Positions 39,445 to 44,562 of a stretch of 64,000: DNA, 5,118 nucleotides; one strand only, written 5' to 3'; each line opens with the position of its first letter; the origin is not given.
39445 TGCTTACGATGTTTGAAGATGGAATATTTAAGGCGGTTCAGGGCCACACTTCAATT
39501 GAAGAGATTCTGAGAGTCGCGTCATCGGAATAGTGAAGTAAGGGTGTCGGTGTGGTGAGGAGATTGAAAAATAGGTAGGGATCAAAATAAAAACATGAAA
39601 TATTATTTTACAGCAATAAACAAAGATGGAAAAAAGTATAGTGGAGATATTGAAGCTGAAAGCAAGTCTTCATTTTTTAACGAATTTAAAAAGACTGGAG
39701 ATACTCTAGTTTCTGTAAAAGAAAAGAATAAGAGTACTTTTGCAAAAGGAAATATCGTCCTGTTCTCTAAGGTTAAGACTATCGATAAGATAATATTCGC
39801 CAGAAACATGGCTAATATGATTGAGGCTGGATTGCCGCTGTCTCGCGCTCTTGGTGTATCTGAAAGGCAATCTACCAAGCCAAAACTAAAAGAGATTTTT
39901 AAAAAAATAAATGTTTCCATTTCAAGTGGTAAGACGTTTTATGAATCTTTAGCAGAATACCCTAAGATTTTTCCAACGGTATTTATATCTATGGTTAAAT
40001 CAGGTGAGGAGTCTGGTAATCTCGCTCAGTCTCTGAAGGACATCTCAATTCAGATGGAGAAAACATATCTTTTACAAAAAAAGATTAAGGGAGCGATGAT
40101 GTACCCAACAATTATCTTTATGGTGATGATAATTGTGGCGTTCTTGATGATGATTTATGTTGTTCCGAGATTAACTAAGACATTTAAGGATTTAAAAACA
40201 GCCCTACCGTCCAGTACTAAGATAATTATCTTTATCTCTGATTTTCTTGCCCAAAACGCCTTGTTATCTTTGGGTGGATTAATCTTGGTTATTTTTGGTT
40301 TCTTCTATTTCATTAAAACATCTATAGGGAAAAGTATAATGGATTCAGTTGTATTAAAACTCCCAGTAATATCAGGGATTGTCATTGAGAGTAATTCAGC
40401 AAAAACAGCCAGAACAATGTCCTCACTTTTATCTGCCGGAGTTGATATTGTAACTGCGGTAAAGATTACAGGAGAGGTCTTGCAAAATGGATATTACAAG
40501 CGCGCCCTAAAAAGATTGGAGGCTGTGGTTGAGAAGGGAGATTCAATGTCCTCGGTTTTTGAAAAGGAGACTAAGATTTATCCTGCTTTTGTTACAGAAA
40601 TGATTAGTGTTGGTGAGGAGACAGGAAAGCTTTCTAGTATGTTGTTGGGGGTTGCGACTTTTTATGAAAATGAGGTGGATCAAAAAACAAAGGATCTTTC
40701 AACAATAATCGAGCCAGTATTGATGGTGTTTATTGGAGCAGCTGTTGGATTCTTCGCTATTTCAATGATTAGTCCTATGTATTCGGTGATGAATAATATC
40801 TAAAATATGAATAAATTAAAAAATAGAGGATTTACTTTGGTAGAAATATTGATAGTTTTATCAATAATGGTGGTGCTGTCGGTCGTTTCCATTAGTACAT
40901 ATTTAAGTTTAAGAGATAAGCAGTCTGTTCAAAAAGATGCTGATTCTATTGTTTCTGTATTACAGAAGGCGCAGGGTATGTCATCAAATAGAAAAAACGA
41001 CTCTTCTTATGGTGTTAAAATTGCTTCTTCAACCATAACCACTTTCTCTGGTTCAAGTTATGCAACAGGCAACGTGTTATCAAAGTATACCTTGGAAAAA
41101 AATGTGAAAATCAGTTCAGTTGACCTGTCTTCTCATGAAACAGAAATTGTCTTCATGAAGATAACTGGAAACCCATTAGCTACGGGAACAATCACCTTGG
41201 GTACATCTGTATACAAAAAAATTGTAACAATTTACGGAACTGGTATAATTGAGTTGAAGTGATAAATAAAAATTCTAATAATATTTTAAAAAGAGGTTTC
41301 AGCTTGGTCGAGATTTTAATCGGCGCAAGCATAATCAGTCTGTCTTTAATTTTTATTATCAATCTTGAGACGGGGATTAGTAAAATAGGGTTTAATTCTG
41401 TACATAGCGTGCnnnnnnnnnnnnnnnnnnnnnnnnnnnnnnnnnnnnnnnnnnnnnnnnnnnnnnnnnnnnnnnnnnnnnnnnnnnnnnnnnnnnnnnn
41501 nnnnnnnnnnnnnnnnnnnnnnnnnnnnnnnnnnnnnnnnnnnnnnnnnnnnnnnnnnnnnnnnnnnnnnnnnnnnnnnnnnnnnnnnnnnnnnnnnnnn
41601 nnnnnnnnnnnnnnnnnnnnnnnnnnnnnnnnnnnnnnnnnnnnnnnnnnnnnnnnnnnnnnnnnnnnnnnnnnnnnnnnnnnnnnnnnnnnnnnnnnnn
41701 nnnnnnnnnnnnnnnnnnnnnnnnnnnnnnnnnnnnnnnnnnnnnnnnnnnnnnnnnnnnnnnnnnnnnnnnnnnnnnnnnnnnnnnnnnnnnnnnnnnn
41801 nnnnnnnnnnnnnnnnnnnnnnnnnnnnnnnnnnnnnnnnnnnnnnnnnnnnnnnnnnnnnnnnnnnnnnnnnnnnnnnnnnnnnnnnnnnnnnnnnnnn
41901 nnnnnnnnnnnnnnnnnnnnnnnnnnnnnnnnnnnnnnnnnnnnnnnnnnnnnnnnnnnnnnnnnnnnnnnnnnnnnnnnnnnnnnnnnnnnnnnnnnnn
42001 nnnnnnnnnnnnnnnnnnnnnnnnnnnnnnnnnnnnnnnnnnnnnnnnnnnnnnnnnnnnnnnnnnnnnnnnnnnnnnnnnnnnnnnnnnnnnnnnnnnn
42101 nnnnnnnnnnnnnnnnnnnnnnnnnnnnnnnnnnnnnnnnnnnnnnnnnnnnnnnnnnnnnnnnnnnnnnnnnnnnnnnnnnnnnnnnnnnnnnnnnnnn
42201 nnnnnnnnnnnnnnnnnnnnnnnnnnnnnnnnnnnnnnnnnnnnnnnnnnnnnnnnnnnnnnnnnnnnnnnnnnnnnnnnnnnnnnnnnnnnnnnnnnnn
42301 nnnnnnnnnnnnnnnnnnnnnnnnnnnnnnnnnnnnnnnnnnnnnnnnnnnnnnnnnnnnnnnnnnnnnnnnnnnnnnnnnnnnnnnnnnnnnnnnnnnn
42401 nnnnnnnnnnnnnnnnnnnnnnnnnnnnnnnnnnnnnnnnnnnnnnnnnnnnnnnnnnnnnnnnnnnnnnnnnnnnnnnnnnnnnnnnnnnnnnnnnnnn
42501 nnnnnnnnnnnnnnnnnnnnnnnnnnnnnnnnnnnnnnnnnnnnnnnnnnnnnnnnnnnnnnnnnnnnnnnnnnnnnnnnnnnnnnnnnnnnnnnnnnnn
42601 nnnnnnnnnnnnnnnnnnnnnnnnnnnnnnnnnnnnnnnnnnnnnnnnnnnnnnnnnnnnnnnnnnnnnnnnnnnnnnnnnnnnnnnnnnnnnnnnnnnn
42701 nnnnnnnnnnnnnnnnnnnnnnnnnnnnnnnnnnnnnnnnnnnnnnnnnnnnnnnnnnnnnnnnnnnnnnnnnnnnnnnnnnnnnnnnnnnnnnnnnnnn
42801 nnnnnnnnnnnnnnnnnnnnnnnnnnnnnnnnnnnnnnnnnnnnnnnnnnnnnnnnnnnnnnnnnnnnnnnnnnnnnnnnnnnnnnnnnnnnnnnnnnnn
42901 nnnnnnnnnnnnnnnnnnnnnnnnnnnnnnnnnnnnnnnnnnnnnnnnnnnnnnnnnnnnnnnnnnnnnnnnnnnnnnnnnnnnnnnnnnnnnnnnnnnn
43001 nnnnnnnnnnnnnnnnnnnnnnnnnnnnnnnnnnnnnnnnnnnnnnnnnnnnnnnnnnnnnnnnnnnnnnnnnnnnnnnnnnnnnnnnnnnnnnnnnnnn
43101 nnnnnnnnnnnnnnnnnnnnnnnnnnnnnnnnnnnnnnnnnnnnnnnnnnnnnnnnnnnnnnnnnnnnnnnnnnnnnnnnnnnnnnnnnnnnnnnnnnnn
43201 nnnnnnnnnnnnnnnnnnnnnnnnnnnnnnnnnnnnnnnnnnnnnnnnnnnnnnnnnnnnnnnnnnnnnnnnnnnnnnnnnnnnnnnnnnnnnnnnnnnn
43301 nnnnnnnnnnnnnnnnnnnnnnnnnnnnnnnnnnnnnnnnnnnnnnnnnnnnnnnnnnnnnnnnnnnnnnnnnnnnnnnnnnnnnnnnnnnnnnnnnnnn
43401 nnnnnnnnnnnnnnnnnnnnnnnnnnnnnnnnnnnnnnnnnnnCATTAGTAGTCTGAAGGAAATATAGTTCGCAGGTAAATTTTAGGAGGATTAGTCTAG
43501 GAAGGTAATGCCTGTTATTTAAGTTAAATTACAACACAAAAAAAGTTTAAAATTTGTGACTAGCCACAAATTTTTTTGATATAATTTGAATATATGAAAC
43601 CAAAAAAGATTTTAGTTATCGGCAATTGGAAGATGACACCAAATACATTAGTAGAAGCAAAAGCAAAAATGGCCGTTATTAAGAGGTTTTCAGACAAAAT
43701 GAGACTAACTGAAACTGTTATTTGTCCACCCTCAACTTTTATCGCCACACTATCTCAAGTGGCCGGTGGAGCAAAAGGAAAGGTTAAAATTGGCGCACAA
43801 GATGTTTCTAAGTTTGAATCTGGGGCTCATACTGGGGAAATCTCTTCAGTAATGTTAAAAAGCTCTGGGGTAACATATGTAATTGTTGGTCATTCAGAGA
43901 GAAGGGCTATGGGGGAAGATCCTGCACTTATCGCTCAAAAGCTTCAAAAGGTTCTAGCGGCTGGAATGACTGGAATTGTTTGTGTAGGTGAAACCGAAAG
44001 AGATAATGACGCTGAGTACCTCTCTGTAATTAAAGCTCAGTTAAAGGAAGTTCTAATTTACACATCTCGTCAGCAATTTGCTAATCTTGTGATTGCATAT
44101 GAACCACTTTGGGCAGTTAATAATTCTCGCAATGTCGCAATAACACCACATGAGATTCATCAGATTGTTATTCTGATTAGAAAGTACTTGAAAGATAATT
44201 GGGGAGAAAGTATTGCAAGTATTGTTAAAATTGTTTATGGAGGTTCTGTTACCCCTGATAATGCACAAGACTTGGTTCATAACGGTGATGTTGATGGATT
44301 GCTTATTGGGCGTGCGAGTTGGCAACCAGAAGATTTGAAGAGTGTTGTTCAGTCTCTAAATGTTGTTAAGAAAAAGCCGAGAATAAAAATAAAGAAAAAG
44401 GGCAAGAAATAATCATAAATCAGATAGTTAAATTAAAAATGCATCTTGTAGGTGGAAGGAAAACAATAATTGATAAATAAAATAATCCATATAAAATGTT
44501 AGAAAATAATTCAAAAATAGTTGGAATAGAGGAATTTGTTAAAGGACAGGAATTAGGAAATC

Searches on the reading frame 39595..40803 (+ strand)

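Call 12: search_protein_families(library=pfam, proteins=[window:39595-40803:+], max_evalue=0.001)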
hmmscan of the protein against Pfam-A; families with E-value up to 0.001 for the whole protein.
window:39595-40803:+ (402 aa): 1 family
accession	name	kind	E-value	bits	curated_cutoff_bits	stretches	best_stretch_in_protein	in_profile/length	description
PF00482.28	T2SSF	-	1.1e-59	200.3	25.2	2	68-191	1-125/125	Type II secretion system (T2SS), protein F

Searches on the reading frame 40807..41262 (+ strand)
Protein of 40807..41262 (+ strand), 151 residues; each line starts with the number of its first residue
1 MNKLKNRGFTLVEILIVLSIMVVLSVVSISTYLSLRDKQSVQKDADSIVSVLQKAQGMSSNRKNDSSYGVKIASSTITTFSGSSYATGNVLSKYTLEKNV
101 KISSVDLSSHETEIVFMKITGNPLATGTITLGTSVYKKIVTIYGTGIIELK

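Call 12: search_protein_families(library=pfam, proteins=[window:40807-41262:+], max_evalue=0.001)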
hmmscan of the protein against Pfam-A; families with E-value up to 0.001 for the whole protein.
window:40807-41262:+ (151 aa): 1 family
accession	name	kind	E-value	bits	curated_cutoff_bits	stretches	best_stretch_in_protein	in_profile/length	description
PF07963.17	N_methyl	-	4.8e-07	29.5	21.2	1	5-27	3-25/27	Prokaryotic N-terminal methylation motif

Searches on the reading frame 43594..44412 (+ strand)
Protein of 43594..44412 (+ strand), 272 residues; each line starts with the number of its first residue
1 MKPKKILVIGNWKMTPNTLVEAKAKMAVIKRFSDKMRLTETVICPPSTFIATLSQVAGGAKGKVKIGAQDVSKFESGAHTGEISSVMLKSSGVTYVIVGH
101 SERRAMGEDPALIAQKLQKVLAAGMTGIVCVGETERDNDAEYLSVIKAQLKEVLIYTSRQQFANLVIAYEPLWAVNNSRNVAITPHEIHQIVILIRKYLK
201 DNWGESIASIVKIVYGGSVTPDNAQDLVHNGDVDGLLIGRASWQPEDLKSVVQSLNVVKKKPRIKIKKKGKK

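Call 62: search_protein_families(library=pfam, proteins=[window:43594-44412:+], max_evalue=0.001)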
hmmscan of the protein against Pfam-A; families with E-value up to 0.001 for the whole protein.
window:43594-44412:+ (272 aa): 1 family
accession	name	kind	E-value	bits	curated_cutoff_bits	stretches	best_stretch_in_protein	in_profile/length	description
PF00121.24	TIM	-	1e-70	238.5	20.1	1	7-254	2-244/245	Triosephosphate isomerase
